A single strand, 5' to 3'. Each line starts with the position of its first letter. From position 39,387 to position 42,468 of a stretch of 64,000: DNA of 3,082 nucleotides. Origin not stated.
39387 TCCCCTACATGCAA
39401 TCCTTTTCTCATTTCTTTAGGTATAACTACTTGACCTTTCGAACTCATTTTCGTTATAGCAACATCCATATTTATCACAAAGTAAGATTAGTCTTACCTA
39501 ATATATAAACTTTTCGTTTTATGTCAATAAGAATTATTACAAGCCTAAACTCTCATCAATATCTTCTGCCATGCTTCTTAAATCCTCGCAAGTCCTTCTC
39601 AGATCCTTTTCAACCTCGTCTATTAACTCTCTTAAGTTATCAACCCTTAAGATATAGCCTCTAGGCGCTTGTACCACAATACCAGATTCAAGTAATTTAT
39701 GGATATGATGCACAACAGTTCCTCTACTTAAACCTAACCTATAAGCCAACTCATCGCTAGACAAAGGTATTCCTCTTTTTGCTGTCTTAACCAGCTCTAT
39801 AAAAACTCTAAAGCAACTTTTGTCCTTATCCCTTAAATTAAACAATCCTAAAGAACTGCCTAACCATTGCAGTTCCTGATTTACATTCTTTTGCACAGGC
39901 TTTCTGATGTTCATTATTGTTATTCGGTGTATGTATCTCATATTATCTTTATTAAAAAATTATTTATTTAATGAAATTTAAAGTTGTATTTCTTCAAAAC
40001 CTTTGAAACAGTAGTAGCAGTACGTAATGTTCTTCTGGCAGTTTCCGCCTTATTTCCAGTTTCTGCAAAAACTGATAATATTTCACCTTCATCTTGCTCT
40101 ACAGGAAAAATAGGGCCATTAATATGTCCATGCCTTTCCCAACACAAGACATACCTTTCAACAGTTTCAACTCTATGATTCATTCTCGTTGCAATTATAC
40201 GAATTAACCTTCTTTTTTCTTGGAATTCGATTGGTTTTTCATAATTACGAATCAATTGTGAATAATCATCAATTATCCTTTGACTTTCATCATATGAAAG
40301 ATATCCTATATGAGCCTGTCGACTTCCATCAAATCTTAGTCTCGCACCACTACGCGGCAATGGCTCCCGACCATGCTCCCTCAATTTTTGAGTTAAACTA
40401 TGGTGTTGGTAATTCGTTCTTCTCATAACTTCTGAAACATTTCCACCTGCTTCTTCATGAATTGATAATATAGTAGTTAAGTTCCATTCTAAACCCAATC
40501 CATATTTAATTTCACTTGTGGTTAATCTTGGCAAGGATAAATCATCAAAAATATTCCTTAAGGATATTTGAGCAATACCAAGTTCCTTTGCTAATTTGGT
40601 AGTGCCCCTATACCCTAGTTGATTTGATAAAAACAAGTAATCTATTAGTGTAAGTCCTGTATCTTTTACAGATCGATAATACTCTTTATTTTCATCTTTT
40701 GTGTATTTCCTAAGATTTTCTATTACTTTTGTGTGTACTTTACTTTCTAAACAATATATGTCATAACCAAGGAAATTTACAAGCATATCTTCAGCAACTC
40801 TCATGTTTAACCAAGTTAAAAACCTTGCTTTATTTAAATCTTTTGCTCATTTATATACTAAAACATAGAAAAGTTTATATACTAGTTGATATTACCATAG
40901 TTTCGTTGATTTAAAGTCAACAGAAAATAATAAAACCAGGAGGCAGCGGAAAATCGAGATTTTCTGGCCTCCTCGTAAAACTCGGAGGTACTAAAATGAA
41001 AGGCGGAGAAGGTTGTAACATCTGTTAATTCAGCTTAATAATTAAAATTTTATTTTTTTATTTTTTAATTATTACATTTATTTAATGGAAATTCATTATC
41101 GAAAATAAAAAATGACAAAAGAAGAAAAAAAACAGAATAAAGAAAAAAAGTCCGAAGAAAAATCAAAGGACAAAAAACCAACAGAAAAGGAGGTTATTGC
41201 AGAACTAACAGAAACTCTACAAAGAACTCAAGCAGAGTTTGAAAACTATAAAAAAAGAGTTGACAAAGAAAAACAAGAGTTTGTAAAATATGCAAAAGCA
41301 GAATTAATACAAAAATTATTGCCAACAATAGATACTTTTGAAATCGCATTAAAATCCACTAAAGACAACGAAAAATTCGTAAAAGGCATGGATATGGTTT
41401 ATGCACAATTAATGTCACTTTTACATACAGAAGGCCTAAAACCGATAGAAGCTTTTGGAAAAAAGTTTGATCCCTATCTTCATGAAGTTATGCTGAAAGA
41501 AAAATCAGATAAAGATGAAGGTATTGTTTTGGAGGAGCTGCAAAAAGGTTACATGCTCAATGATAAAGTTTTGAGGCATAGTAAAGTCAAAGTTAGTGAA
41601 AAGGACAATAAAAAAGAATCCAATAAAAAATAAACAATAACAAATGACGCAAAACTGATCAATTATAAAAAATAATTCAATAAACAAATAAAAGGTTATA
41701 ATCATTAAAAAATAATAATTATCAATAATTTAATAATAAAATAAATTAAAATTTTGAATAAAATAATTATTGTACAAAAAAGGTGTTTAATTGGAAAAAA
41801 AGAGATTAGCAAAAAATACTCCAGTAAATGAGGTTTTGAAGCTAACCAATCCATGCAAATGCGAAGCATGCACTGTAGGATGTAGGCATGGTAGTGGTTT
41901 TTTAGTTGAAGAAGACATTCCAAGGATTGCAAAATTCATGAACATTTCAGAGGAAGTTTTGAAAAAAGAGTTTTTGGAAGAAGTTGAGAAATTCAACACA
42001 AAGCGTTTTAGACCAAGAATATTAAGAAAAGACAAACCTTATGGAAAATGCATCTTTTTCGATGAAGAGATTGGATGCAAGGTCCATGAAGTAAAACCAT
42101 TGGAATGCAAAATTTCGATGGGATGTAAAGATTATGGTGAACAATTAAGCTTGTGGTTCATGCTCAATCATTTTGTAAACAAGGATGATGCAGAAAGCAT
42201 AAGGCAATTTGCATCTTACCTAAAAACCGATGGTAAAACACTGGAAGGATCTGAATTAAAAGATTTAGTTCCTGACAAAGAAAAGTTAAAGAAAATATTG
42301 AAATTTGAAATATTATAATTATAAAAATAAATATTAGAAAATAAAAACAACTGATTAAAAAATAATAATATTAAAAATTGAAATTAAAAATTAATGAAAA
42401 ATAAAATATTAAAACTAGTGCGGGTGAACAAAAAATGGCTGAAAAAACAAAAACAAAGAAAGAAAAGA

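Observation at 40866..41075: Self-contained small transcription unit upstream of grpE: promoter, long hairpin, strong SD, 10-codon CxxC micro-ORF, oligo-T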

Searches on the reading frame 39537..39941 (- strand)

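Call 43: search_protein_families(library=pfam, max_evalue=0.01, proteins=[window:39537-39941:-])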
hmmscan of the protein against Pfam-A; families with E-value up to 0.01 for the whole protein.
window:39537-39941:- (134 aa): 9 families
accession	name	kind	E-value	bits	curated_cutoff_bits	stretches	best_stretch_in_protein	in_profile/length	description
PF12840.13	HTH_20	-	4.4e-08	33.4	27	1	43-90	6-49/51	Helix-turn-helix domain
PF08279.18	HTH_11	-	1.2e-06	28.8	25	1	59-95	15-51/55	HTH domain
PF01022.26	HTH_5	-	7.4e-06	26.2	22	1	59-89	15-45/47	Bacterial regulatory protein, arsR family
PF13545.12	HTH_Crp_2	-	1.8e-05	25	27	1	57-106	20-70/70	Crp-like helix-turn-helix domain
PF09339.16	HTH_IclR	-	6e-05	23.2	22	1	59-92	18-51/52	IclR helix-turn-helix domain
PF13412.12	HTH_24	-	0.00035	20.5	21.9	1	60-89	18-47/48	Winged helix-turn-helix DNA-binding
PF12802.13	MarR_2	-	0.00063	20.3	27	1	57-92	20-53/61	MarR family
PF01047.28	MarR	-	0.002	18.4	24.6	1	58-89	16-47/59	MarR family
PF25212.1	HVO_A0114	-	0.0041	17.3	27.6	0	48-91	25-68/84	HVO_A0114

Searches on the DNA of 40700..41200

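Call 5: search_rna_families(source=window, start=40700, end=41200, threshold=evalue, max_evalue=10, show_alignments=3)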
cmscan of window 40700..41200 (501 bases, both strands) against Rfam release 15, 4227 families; matches with E-value up to 10: 0.
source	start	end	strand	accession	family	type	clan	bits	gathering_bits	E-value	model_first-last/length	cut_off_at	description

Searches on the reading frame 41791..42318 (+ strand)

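Call 43: search_protein_families(library=pfam, max_evalue=0.01, proteins=[window:41791-42318:+])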
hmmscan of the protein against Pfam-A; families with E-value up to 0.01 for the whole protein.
window:41791-42318:+ (175 aa): 1 family
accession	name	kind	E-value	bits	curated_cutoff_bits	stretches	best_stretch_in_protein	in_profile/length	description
PF03692.20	CxxCxxCC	-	4.3e-07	31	23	1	23-109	1-69/85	Putative zinc- or iron-chelating domain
